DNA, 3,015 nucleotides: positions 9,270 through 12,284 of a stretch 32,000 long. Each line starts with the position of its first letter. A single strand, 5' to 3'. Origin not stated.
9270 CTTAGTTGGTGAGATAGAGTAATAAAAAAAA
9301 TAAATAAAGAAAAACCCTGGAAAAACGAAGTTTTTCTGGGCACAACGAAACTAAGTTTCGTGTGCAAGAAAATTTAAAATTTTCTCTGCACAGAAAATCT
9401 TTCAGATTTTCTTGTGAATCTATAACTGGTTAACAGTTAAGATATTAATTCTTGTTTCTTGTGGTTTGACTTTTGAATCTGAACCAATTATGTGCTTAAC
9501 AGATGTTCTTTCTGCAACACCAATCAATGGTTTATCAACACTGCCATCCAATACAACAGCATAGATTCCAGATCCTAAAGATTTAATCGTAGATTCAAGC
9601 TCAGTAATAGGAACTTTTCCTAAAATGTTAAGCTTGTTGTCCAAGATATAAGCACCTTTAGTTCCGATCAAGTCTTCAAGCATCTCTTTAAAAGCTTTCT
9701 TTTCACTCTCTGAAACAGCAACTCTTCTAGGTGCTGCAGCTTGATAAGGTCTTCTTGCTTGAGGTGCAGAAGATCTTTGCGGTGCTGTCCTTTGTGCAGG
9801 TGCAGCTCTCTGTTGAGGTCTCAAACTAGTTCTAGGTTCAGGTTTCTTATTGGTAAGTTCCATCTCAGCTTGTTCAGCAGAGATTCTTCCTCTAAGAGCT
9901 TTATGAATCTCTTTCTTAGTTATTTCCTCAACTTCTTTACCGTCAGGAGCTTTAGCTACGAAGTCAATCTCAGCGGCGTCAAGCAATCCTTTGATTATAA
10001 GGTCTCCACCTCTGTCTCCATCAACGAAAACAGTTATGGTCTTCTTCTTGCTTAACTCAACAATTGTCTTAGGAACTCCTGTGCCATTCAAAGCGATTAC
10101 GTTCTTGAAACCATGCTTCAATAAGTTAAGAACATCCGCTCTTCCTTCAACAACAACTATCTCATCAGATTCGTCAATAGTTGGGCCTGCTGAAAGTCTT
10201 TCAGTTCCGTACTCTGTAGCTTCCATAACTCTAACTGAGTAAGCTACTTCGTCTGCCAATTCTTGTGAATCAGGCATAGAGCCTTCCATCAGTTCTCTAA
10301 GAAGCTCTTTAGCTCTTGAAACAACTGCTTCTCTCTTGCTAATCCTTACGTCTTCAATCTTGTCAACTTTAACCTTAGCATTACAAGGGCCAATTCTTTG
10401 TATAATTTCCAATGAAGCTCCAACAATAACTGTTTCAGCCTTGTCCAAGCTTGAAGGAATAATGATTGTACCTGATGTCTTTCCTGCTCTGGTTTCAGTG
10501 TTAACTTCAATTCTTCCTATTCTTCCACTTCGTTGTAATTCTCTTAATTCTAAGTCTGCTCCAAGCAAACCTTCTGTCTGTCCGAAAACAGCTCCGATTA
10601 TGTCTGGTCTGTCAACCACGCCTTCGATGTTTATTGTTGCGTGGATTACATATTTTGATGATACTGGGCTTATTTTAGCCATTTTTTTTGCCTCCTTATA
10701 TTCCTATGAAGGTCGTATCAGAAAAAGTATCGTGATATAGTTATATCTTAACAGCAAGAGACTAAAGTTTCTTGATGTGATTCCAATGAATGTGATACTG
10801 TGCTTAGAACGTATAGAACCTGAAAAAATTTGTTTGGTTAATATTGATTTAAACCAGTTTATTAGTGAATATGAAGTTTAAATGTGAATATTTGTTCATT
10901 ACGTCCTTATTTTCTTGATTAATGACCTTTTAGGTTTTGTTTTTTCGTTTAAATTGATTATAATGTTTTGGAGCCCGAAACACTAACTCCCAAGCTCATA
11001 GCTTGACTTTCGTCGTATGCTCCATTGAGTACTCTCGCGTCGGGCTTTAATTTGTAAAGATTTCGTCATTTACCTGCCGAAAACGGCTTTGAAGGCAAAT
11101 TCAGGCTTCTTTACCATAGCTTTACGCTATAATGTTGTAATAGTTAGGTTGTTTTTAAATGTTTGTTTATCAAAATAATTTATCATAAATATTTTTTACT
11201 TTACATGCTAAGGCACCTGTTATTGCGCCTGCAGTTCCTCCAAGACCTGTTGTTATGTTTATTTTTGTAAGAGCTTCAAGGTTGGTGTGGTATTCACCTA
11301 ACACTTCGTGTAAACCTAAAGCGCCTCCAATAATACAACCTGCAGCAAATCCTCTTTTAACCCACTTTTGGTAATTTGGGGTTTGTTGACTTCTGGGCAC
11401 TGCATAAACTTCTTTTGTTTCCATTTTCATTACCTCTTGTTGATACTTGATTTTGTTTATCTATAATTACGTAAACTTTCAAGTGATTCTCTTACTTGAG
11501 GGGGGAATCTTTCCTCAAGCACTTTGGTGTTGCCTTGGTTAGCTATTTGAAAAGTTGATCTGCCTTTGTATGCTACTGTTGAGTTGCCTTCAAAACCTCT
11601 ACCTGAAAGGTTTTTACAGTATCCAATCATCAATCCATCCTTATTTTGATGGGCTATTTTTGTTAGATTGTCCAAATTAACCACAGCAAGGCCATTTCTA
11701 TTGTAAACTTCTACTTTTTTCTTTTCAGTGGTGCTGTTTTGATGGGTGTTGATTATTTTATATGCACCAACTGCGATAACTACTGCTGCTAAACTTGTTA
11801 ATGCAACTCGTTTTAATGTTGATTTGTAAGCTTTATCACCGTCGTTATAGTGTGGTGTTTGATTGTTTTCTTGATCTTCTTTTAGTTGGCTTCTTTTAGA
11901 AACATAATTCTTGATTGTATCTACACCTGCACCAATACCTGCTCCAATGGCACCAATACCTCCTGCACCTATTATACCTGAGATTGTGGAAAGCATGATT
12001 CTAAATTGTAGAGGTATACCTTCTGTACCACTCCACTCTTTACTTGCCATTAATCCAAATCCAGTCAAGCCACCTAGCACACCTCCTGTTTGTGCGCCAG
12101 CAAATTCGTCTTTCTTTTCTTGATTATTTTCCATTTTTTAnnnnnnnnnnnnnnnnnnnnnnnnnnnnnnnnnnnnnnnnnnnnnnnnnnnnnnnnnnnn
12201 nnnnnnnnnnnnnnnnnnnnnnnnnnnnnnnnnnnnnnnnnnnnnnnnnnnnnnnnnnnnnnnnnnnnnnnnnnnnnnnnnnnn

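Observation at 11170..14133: Orphan six-gene cassette with two glycine-zipper membrane proteins, between dnaG and S2P-secFD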

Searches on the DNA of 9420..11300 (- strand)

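Call 22: search_rna_families(source=window, start=10600, end=11300, threshold=evalue, max_evalue=1)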
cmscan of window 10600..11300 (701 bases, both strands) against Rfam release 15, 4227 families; matches with E-value up to 1: 0.
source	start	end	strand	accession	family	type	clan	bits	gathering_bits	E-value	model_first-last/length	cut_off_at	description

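Call 31: search_rna_families(sources=[L006, L018, L021, L022, L027, L061, L077], threshold=gathering)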
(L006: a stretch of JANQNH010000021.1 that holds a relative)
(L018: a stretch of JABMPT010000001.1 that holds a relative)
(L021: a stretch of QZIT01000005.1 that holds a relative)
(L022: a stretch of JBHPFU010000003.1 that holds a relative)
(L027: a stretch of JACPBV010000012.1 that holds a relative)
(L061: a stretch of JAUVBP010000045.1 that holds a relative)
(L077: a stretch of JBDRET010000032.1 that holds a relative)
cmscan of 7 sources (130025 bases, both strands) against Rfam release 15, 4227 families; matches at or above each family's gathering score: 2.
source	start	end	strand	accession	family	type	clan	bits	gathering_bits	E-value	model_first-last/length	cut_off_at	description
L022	4970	5041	-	RF00005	tRNA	Gene; tRNA;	CL00001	59.8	29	4e-10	1-71/71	no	tRNA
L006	3034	3124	-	RF00005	tRNA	Gene; tRNA;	CL00001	44.7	29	5.8e-06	1-71/71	no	tRNA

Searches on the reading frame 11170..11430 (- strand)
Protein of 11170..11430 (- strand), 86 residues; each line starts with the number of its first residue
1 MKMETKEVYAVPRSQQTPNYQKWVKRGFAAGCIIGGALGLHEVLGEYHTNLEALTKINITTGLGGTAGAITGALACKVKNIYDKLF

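Call 4: search_protein_families(library=pfam, proteins=[window:11170-11430:-], max_evalue=1)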
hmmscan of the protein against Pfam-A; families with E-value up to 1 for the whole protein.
window:11170-11430:- (86 aa): 2 families
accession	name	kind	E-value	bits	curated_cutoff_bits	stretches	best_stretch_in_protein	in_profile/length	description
PF04039.18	MnhB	-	0.0057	17.3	22.5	1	27-76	31-83/127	Domain related to MnhB subunit of Na+/H+ antiporter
PF10247.14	Romo1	-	0.0088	16.9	27.6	0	24-40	6-22/66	Reactive mitochondrial oxygen species modulator 1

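Call 8: search_protein_families(library=phrogs, proteins=[window:11170-11430:-], max_evalue=1)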
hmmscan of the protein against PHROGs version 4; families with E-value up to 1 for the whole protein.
window:11170-11430:- (86 aa): 1 family
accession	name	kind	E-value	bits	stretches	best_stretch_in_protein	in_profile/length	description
phrog_9854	-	unknown function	0.6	8.5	1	19-81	299-362/1636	-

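Call 9: search_protein_families(library=ncbifam, proteins=[window:11170-11430:-], max_evalue=1)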
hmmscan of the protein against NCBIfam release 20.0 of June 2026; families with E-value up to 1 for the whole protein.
window:11170-11430:- (86 aa): 3 families
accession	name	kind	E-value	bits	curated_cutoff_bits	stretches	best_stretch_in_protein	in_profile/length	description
NF052672.1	CPF_0552_fam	subfamily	0.11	12.3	85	1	12-44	10-39/80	CPF_0552 family protein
NF041806.1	daptide_Mpa2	equivalog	0.37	10.6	40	1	26-35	27-36/41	MpaA2 family daptide-type RiPP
NF053611.1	YiaD_Gzip_OmpA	equivalog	0.59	9.8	175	1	15-73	20-69/206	YiaD family glycine zipper/OmpA-like lipoprotein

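Call 79: search_protein_families(library=padloc, proteins=[window:11170-11424:-], max_evalue=1)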
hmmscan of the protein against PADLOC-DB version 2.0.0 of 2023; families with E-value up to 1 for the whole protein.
window:11170-11424:- (84 aa): 0 families

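Call 83: search_solved_structures(query=window:11170-11424:-, max_evalue=1)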
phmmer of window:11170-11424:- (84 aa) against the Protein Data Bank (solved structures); distinct sequences matched with E-value up to 1: 0.

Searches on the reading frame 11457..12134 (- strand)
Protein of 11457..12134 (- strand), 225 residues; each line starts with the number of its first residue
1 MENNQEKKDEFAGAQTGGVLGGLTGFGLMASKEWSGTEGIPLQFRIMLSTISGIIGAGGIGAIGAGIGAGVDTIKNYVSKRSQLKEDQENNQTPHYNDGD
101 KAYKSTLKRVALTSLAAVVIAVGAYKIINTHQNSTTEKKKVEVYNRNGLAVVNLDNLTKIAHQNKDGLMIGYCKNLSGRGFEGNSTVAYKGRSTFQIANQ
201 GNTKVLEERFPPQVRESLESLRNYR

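Call 4: search_protein_families(library=pfam, proteins=[window:11457-12134:-], max_evalue=1)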
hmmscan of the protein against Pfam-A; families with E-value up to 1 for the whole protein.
window:11457-12134:- (225 aa): 1 family
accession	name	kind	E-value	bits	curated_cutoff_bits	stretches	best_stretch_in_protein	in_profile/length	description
PF09221.15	Bacteriocin_IId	-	0.0016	19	23.6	1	47-81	27-59/67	Bacteriocin class IId cyclical uberolysin-like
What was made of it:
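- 11457..12134 (-): P5: 225 aa membrane ORFan. It has glycine-zipper segments at 12-30 and 46-72, a conventional TM helix at 108-128, and a C-terminal domain of about 97 aa. Bacteriocin_IId hit is below cutoff (19.0 against 23.6 bits): call 4.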

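Call 8: search_protein_families(library=phrogs, proteins=[window:11457-12134:-], max_evalue=1)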
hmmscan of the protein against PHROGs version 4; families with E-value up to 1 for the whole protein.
window:11457-12134:- (225 aa): 1 family
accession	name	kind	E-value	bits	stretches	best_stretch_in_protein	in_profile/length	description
phrog_3897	-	unknown function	0.02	15.9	0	103-129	39-65/114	-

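Call 9: search_protein_families(library=ncbifam, proteins=[window:11457-12134:-], max_evalue=1)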
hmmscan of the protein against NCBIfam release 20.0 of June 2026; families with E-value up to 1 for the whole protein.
window:11457-12134:- (225 aa): 5 families
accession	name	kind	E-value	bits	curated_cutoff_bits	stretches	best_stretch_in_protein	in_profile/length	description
NF038218.1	IcmG_DotF_IVB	equivalog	0.015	15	200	1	83-141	23-81/266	type IVB secretion system protein IcmG/DotF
TIGR03651.1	circ_ocin_uber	subfamily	0.018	15.4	30.7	1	48-82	31-66/73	circular bacteriocin, circularin A/uberolysin family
NF033598.2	elast_bind_EbpS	equivalog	0.14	11.1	300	1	57-127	254-323/498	elastin-binding protein EbpS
TIGR02811.1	formate_TAT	hypoth_equivalog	0.38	11.1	48.45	0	105-140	13-49/66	formate dehydrogenase region TAT target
NF053524.1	thylo_ssl2009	equivalog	0.39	11.5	58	0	11-33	12-34/90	ssl2009 family thylakoid membrane protein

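Call 10: find_encoding_contigs(protein=window:11457-12134:-, flank=10000, max_places=6)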
Protein window:11457-12134:- (225 aa): 1 contig read that carries it; 1 place shown.
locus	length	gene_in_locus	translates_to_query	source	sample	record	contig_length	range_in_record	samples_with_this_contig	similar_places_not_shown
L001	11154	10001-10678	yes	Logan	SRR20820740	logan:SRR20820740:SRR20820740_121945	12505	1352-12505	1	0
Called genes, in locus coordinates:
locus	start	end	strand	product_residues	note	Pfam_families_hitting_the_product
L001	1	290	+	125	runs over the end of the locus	-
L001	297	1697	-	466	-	PF01406:tRNA-synt_1e, PF01921:tRNA-synt_1f (faint), PF09334:tRNA-synt_1g (weak), PF09190:DALR_2, PF23493:CysS_C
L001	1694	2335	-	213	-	PF01269:Fibrillarin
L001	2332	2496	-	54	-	-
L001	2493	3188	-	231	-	PF01987:AIM24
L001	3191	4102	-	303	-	PF01798:Nop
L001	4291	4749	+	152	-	PF02675:AdoMet_dc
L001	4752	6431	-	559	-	PF03176:MMPL (weak), PF02355:SecD_SecF_C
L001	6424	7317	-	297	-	PF02355:SecD_SecF_C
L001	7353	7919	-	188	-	PF02163:Peptidase_M50 (faint)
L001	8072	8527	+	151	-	-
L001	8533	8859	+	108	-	-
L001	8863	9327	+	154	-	-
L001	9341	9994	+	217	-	-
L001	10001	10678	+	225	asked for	-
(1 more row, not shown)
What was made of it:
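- Checked: For P6 the second ATG at 11424 (84 aa) is the one with proper SD spacing, and it is the start the Logan gene call uses (call 10).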

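Call 12: find_homologous_proteins(query=window:11457-12134:-, max_evalue=0.01)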
Query window:11457-12134:- (225 aa): 1 proteins with E <= 0.01 among 1262 candidates.
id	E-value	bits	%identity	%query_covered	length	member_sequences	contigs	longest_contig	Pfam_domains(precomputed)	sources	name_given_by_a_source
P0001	3.8e-142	489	100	100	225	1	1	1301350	-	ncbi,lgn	-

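Call 79: search_protein_families(library=padloc, proteins=[window:11457-12134:-], max_evalue=1)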
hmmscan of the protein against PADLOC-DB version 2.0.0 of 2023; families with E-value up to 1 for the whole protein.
window:11457-12134:- (225 aa): 0 families

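Call 80: search_solved_structures(query=window:11457-12134:-, max_evalue=1)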
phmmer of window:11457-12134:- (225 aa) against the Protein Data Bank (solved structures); distinct sequences matched with E-value up to 1: 24.
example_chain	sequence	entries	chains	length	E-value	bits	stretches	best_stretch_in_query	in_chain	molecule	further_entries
5isz_D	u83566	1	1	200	0.54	13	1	153-210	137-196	TCRalpha chain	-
9nve_A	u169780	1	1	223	0.56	13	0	153-217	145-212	NP203 TCR alpha-chain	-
9nv2_A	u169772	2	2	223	0.65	12.7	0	153-217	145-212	NP207 TCR alpha-chain | NP101 TCR alpha-chain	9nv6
9yw4_A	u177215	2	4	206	0.69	12.7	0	153-212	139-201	TCR Alpha chain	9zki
9nva_A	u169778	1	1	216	0.71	12.6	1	153-217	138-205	NP105 TCR alpha-chain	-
5nqk_A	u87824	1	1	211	0.74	12.6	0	153-212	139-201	T-cell receptor alpha variable 12-2,T-cell receptor alpha joining 45,T-cell receptor alpha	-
4nhu_A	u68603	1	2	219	0.77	12.5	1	152-214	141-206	2C m33 alpha VmCh chimera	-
26sl_D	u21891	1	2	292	0.8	12.4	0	153-218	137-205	Human A-F7 TCR TRAV1-2_ALPHA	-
2pyf_A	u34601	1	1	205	0.83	12.4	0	153-212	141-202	T-Cell Receptor, Alpha Chain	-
6px6_D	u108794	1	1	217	0.85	12.4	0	153-214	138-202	T-cell receptor, T1005.2.56, alpha chain,Human nkt tcr alpha chain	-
4p2o_C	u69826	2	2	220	0.86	12.4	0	153-214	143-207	2B4 T-cell receptor alpha chain | T cell receptor 2B4 alpha chain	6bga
4mnh_B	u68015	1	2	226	0.87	12.3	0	153-214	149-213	Human nkt tcr alpha chain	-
9d95_D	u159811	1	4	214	0.87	12.3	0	153-215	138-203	T cell receptor alpha chain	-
4l8s_A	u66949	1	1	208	0.89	12.3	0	153-214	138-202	Muccosal Associated Invariant T Cell Receptor alpha chain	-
4lcc_A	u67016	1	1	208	0.89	12.3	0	153-214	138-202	Human MAIT TCR alpha chain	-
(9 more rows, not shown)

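Call 98: find_related_loci(query=window:11457-12134:-, collection=viral_contigs, flank=5000)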
Query window:11457-12134:- (225 aa) in viral_contigs; peptide patterns used: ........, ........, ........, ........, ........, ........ (x = any residue, [..] = any of these).
4 stretches matched a pattern, but none encodes a relative of the query by tblastn (E <= 1e-3).
